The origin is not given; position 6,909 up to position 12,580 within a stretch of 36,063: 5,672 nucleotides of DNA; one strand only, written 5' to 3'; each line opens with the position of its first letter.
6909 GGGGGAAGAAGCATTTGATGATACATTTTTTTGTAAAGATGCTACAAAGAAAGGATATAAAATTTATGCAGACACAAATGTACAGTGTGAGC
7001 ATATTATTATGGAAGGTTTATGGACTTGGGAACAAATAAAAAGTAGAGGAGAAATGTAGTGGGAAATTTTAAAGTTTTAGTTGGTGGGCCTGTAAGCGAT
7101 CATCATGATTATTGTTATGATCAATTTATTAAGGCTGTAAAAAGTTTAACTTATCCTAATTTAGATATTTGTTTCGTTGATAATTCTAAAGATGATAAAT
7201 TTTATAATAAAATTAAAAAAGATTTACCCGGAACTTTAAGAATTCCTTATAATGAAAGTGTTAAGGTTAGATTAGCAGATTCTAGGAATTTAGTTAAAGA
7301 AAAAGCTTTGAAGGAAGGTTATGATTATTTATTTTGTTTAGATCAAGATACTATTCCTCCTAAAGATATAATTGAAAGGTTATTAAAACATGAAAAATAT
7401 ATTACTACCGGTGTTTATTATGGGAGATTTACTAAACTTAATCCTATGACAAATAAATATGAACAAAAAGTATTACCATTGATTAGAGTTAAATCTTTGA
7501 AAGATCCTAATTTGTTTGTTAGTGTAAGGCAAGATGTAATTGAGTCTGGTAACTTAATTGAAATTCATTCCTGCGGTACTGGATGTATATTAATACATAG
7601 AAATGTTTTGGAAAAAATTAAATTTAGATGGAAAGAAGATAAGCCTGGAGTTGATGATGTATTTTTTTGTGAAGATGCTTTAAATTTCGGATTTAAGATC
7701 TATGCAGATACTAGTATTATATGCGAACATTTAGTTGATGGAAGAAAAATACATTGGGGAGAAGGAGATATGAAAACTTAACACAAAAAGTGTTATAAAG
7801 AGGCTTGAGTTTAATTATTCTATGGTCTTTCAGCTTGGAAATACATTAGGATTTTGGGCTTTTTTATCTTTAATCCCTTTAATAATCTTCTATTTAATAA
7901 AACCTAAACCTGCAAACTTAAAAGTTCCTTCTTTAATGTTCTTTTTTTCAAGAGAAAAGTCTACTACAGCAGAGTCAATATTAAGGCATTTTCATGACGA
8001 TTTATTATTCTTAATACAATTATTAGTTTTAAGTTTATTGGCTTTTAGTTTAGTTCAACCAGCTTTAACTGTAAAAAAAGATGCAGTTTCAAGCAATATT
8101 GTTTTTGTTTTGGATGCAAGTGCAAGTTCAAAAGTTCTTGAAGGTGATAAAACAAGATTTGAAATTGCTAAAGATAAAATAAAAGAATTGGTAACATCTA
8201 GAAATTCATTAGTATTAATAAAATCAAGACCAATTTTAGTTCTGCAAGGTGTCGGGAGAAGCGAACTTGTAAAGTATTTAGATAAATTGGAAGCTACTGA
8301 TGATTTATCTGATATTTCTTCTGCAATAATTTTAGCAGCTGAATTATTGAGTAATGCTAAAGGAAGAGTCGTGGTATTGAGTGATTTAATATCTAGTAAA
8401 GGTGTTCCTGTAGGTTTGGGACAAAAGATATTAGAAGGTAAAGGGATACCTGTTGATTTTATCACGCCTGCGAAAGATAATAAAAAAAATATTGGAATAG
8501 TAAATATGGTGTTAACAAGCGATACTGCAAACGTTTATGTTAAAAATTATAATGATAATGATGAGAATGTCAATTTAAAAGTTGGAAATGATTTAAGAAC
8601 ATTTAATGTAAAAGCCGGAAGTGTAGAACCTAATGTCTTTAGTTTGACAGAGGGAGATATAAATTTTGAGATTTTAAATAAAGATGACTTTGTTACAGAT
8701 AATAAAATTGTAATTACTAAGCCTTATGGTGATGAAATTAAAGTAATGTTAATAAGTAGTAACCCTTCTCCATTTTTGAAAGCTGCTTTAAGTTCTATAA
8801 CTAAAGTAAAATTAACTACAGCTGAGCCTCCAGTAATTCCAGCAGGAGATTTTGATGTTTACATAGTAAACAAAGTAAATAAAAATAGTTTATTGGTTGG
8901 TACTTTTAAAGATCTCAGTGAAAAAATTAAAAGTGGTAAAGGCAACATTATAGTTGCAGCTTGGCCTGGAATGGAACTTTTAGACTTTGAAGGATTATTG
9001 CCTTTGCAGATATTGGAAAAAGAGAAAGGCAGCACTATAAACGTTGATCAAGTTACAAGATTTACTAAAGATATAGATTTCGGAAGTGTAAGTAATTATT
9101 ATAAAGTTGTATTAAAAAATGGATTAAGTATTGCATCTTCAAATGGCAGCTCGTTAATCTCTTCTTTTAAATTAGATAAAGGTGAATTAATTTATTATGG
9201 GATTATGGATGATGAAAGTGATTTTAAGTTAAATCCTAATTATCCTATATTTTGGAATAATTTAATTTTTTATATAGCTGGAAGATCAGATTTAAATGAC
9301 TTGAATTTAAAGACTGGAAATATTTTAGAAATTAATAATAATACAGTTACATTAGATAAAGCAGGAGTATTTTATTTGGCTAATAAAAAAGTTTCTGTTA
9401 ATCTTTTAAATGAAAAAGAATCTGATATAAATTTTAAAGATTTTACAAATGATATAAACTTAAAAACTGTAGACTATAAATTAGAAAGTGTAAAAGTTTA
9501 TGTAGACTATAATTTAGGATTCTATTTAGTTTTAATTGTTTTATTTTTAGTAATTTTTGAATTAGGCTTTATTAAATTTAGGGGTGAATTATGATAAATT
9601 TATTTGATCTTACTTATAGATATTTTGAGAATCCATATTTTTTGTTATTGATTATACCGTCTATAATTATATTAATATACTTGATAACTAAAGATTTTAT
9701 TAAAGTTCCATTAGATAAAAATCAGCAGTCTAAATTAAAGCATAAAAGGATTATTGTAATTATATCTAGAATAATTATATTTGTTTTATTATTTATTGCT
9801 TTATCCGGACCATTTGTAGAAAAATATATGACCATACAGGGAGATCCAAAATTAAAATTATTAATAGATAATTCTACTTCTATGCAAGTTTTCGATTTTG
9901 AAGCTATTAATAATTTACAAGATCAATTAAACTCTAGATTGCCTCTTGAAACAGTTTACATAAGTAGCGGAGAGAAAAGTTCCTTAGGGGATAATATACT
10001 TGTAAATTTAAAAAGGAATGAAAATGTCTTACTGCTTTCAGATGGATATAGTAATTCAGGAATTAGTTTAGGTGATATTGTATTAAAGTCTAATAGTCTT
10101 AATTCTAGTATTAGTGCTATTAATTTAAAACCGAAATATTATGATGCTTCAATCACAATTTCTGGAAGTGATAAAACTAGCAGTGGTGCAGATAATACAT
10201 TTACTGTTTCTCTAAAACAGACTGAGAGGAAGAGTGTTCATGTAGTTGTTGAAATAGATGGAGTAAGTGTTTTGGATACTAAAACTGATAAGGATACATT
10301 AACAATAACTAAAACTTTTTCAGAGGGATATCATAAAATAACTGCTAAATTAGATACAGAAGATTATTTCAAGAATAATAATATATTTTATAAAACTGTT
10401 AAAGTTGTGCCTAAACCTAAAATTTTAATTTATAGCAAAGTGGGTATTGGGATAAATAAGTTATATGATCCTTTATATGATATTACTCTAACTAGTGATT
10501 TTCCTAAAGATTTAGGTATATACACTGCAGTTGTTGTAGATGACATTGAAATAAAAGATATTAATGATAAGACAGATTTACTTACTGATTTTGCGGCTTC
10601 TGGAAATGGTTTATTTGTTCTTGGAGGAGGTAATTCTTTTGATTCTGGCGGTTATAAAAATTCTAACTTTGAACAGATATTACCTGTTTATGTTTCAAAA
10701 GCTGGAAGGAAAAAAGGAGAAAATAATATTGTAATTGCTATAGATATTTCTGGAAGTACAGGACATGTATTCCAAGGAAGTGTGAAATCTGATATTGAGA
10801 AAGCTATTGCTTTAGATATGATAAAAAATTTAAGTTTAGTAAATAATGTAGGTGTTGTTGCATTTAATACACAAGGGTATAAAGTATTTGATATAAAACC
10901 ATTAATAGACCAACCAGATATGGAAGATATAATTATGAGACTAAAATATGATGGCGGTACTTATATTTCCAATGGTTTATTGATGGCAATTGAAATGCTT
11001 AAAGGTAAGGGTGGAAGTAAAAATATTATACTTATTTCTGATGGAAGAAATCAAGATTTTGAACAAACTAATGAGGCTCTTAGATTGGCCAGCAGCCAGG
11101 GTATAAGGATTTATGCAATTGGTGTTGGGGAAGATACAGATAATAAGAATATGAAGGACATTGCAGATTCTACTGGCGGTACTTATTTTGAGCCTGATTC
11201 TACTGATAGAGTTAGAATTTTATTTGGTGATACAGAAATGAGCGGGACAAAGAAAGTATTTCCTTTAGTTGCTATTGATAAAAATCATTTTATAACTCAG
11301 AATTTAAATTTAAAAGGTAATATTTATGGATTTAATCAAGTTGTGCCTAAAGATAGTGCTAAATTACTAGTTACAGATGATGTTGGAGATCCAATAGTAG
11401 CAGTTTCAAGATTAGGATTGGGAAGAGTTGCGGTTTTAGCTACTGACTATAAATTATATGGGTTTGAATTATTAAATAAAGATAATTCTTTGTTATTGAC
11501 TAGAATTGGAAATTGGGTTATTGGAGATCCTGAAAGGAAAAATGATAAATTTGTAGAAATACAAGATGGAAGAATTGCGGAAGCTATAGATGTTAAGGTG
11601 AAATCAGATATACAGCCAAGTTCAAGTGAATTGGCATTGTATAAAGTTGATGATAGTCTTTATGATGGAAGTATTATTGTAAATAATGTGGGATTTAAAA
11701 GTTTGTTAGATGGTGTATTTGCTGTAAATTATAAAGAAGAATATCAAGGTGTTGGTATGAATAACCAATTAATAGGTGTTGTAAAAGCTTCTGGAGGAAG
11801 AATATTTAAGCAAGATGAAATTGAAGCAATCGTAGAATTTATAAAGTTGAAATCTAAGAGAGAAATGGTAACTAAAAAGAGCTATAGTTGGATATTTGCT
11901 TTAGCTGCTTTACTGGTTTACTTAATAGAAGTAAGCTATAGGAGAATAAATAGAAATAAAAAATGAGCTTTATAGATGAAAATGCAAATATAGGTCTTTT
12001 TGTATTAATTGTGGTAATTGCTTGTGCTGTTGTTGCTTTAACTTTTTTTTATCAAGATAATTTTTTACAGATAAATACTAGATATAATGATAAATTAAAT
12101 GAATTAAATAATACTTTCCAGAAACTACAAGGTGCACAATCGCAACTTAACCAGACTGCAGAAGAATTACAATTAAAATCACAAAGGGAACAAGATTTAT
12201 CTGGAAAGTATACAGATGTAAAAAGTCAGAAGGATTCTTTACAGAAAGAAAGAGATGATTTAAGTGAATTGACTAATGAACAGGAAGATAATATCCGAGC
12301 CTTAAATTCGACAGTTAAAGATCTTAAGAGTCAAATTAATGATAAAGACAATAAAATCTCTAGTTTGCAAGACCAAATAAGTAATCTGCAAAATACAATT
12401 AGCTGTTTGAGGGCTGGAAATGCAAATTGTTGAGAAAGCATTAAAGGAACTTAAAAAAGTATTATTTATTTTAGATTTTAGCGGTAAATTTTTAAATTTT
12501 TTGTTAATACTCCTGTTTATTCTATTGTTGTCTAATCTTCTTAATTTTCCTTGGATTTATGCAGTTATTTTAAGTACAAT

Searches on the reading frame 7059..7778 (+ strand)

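Call 20: search_protein_families(library=pfam, proteins=[window:7059-7778:+], max_evalue=0.001)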
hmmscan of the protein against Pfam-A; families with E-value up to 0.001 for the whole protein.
window:7059-7778:+ (240 aa): 2 families
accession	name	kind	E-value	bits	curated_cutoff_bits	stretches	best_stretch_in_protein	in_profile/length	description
PF00535.33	Glycos_transf_2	-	7.7e-10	39.4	23.3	1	22-186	15-166/168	Glycosyl transferase family 2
PF03452.20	Anp1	-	7.9e-07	29.2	28.8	0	71-125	120-175/263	Anp1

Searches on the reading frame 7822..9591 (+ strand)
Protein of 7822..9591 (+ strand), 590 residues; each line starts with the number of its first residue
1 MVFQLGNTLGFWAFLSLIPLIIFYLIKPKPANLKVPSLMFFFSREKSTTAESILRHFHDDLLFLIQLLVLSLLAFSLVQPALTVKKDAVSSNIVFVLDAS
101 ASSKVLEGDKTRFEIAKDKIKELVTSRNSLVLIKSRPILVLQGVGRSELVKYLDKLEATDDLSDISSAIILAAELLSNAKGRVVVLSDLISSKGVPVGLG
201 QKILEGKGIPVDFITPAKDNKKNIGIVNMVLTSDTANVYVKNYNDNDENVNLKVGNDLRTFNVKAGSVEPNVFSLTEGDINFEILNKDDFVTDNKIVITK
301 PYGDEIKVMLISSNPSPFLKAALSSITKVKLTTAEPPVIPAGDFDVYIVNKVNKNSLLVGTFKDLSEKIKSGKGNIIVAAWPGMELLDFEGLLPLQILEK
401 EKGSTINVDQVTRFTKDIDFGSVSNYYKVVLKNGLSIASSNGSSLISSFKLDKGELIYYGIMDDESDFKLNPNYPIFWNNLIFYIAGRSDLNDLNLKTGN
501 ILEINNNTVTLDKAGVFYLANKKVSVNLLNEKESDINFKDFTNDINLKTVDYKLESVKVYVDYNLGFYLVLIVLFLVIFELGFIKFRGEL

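Call 20: search_protein_families(library=pfam, proteins=[window:7822-9591:+], max_evalue=0.001)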
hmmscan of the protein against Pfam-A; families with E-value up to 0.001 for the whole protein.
window:7822-9591:+ (590 aa): 4 families
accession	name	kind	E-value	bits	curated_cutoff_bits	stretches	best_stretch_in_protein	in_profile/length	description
PF24157.1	DUF7408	-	1.5e-40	139.5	27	1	307-480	1-173/174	Domain of unknown function (DUF7408)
PF07584.16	BatA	-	1.9e-09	38.3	25.9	1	7-80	6-77/77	Aerotolerance regulator N-terminal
PF13519.12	VWA_2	-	3.4e-07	31.3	27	1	93-188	1-105/107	von Willebrand factor type A domain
PF24156.1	DUF7407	-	8.2e-07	29.7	28.2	1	224-295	1-72/74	Domain of unknown function (DUF7407)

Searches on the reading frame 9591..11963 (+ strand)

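Call 20: search_protein_families(library=pfam, proteins=[window:9591-11963:+], max_evalue=0.001)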
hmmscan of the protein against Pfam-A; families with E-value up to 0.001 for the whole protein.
window:9591-11963:+ (791 aa): 6 families
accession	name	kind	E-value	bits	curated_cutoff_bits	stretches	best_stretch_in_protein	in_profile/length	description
PF00092.34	VWA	-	4.3e-21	76.3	23.8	1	379-539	1-166/174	von Willebrand factor type A domain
PF13519.12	VWA_2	-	2.8e-13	50.9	27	1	380-485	1-106/107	von Willebrand factor type A domain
PF13768.12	VWA_3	-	1.2e-06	29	27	1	379-532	2-153/155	von Willebrand factor type A domain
PF07090.17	GATase1_like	-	1.3e-06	28.6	27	0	561-620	158-219/247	Putative glutamine amidotransferase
PF05762.20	VWA_CoxE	-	4e-06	26.9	26.4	1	371-508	49-183/222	VWA domain containing CoxE-like protein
PF07002.22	Copine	-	0.00011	22.2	27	1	422-527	53-159/218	Copine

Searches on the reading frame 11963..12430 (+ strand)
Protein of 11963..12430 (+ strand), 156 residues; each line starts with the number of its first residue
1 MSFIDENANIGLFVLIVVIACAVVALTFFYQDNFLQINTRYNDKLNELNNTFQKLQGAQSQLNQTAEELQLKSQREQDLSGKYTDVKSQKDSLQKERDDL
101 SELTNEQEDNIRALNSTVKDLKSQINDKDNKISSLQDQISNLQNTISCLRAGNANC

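Call 64: search_protein_families(library=pfam, proteins=[window:11963-12430:+], max_evalue=0.001)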
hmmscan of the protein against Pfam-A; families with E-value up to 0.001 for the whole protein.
window:11963-12430:+ (156 aa): 13 families
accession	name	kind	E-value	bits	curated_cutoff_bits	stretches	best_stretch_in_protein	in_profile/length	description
PF06785.16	UPF0242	-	4.1e-06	27.4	33.5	1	43-144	90-185/194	Uncharacterised protein family (UPF0242) N-terminus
PF06103.16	DUF948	-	7e-05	23.4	37.2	0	17-104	4-88/89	Bacterial protein of unknown function (DUF948)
PF13870.11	CCDC113_CCDC96_CC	-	8.3e-05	22.8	31.6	0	35-102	66-133/177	CCDC113/CCDC96, coiled-coil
PF08702.15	Fib_alpha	-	0.00015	22.4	29.9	1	31-138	23-131/143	Fibrinogen alpha/beta chain family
PF19745.5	FUT8_N_cat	-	0.00016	21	27.6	1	14-144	15-149/499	Alpha-(1,6)-fucosyltransferase N- and catalytic domains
PF14257.11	DUF4349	-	0.00018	21.3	27.7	1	54-146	59-145/213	Domain of unknown function (DUF4349)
PF10392.15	COG5_N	-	0.00021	22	31.2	1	74-151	48-121/132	Conserved oligomeric Golgi complex subunit 5, N-terminal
PF19220.6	Rod_CreS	-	0.00024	20.7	100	1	48-143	85-180/359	Crescentin, rod domain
PF24555.1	CC4_CEP85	-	0.00055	20.7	27.3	1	88-150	2-64/85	Centrosomal protein of 85 kDa-like, CC4 coiled-coil domain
PF11932.13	DUF3450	-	0.00059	19.7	32.6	1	34-122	14-92/241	Protein of unknown function (DUF3450)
PF04859.17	DUF641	-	0.0007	20.4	27.6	1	87-144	62-119/127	Plant protein of unknown function (DUF641)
PF25764.1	KIF21A_4th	-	0.00081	19.5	33.1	0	36-97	97-158/183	KIF21A-like domain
PF24423.1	OVT1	-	0.00097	19.9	30.9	0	38-102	28-92/100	Major antigen, helical domain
